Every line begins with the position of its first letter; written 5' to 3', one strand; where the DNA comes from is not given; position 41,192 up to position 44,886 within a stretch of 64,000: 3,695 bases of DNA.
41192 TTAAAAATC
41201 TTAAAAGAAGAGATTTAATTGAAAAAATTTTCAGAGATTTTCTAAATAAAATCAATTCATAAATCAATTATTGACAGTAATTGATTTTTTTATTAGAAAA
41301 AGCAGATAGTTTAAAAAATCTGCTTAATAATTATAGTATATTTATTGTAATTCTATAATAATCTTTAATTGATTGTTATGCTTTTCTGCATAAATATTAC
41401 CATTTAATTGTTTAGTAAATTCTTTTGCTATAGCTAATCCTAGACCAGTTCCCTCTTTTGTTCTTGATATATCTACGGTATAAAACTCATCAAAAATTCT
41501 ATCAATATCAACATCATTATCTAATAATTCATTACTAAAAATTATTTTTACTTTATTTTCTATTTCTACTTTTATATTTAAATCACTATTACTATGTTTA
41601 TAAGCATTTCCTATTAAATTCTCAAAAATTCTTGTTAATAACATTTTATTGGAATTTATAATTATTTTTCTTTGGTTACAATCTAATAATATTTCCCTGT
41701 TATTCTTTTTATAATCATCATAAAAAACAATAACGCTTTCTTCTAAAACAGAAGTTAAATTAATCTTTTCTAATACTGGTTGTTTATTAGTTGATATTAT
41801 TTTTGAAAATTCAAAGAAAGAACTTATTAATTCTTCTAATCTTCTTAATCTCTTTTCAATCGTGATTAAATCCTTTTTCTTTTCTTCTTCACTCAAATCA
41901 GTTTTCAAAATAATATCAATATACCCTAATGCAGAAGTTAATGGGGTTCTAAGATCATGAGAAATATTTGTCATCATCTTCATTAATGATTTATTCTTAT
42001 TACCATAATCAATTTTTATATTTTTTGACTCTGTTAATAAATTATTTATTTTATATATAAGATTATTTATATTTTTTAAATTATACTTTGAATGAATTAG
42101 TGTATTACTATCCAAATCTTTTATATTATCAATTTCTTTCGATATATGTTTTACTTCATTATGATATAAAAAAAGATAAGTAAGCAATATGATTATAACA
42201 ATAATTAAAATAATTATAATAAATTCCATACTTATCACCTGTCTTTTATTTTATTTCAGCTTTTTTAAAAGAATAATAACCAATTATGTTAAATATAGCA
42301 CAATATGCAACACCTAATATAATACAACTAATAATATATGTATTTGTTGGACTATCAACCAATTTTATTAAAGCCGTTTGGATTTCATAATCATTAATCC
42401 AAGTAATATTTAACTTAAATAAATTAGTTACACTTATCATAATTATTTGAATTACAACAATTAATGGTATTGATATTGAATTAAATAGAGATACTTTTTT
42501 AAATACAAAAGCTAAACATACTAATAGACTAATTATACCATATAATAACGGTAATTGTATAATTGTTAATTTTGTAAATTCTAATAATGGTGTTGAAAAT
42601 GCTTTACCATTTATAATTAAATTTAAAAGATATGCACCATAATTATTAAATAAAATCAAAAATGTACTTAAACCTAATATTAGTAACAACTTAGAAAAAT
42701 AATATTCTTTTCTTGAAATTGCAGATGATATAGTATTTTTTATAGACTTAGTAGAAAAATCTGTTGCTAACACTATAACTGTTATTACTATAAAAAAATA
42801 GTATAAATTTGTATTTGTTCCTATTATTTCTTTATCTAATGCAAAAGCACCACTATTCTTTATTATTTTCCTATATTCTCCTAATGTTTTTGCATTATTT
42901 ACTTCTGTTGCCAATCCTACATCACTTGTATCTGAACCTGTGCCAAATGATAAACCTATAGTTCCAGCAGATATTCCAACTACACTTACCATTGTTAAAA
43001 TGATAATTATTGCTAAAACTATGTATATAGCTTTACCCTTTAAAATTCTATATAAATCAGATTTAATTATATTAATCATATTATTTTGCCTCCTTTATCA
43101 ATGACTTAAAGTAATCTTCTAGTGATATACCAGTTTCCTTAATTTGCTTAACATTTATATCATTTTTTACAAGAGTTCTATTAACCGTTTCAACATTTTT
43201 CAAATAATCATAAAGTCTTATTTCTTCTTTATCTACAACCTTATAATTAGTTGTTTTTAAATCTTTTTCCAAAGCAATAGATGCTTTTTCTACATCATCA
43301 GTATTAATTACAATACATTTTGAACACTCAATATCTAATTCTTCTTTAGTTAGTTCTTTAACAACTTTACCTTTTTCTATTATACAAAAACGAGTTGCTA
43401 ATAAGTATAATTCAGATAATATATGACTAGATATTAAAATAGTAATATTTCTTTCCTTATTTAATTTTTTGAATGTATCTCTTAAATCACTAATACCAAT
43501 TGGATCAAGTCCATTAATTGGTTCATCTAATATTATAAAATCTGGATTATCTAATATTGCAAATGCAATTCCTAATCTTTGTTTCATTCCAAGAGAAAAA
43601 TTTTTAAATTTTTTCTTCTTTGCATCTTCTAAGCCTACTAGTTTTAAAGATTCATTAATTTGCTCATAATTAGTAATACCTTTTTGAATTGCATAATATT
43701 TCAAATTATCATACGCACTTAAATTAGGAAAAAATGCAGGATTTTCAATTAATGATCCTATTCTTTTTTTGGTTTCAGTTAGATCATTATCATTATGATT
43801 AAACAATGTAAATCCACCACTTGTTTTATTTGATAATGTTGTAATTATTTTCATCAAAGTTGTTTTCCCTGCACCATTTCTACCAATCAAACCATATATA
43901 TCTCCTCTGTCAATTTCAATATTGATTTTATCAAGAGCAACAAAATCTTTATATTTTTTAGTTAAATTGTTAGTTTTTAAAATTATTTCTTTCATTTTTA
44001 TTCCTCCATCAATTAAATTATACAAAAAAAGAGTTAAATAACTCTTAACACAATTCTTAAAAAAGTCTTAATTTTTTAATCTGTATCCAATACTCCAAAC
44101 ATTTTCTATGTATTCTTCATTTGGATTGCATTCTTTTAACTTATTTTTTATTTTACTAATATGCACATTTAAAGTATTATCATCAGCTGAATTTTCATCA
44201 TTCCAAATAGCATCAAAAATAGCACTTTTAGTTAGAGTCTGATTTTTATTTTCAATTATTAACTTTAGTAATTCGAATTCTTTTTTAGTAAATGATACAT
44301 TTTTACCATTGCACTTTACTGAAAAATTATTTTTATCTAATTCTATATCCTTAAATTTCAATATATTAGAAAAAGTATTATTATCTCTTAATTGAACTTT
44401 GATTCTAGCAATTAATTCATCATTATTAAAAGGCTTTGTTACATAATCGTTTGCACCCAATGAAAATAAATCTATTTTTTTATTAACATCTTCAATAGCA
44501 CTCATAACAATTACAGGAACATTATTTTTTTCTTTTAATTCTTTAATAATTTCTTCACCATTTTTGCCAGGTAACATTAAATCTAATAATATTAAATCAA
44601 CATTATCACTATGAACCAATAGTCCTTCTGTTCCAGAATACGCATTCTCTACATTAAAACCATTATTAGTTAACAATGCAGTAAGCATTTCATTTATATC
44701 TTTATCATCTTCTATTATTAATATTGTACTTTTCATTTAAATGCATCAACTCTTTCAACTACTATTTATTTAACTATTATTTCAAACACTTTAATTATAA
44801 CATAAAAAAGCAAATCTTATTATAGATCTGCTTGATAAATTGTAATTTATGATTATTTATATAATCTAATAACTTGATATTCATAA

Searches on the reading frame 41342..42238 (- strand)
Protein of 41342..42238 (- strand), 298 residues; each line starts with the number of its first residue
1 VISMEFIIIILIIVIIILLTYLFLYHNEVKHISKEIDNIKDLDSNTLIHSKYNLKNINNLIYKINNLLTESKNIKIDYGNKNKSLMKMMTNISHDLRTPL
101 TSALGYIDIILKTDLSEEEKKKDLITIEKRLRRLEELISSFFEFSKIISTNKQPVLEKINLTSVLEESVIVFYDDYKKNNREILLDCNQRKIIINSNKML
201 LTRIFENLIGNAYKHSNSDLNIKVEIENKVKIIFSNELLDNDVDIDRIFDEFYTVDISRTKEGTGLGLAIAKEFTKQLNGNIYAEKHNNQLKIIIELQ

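Call 20: search_protein_families(library=pfam, proteins=[window:41342-42238:-], max_evalue=0.001)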
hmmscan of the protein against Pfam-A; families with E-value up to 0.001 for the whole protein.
window:41342-42238:- (298 aa): 2 families
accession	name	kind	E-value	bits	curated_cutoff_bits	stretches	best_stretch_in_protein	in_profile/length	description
PF00512.31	HisKA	-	3.5e-14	53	26.9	1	87-147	4-63/66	His Kinase A (phospho-acceptor) domain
PF02518.31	HATPase_c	-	4.2e-13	50.1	26.4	1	199-288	4-97/111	Histidine kinase-, DNA gyrase B-, and HSP90-like ATPase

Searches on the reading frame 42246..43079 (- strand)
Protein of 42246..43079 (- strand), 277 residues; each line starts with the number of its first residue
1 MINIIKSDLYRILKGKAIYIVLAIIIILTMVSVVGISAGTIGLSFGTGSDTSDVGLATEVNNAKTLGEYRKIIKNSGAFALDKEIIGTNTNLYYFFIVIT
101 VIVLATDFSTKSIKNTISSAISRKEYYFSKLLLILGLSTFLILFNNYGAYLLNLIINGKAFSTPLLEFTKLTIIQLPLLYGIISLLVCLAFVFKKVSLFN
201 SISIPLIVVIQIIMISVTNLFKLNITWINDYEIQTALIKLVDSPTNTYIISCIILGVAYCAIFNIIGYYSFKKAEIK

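Call 20: search_protein_families(library=pfam, proteins=[window:42246-43079:-], max_evalue=0.001)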
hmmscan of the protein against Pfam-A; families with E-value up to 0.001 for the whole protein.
window:42246-43079:- (277 aa): 1 family
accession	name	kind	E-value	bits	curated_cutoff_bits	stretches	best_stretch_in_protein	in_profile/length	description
PF12679.13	ABC2_membrane_2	-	7.1e-07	29.2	27.2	1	3-275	2-282/283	ABC-2 family transporter protein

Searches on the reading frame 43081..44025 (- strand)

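Call 20: search_protein_families(library=pfam, proteins=[window:43081-44025:-], max_evalue=0.001)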
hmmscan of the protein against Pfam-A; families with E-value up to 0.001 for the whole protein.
window:43081-44025:- (314 aa): 2 families
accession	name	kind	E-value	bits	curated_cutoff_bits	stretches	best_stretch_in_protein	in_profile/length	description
PF00005.33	ABC_tran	-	3.9e-30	105.7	25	1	31-171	1-137/137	ABC transporter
PF13304.12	AAA_21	-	5.4e-16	60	27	2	121-203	215-300/304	AAA domain, putative AbiEii toxin, Type IV TA system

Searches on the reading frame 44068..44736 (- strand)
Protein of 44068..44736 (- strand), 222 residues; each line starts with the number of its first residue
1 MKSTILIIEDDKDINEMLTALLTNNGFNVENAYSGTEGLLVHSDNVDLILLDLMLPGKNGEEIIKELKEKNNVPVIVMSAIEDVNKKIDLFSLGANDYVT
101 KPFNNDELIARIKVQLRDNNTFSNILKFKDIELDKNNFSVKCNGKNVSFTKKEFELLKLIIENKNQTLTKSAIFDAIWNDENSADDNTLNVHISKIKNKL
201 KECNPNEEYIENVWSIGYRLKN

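Call 20: search_protein_families(library=pfam, proteins=[window:44068-44736:-], max_evalue=0.001)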
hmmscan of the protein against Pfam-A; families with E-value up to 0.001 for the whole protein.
window:44068-44736:- (222 aa): 2 families
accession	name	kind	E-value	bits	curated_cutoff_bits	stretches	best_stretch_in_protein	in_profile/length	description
PF00072.30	Response_reg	-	6.4e-27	94.4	30.2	1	5-113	1-111/111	Response regulator receiver domain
PF00486.34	Trans_reg_C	-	5.5e-23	81.3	26.2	1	144-220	1-77/77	Transcriptional regulatory protein, C terminal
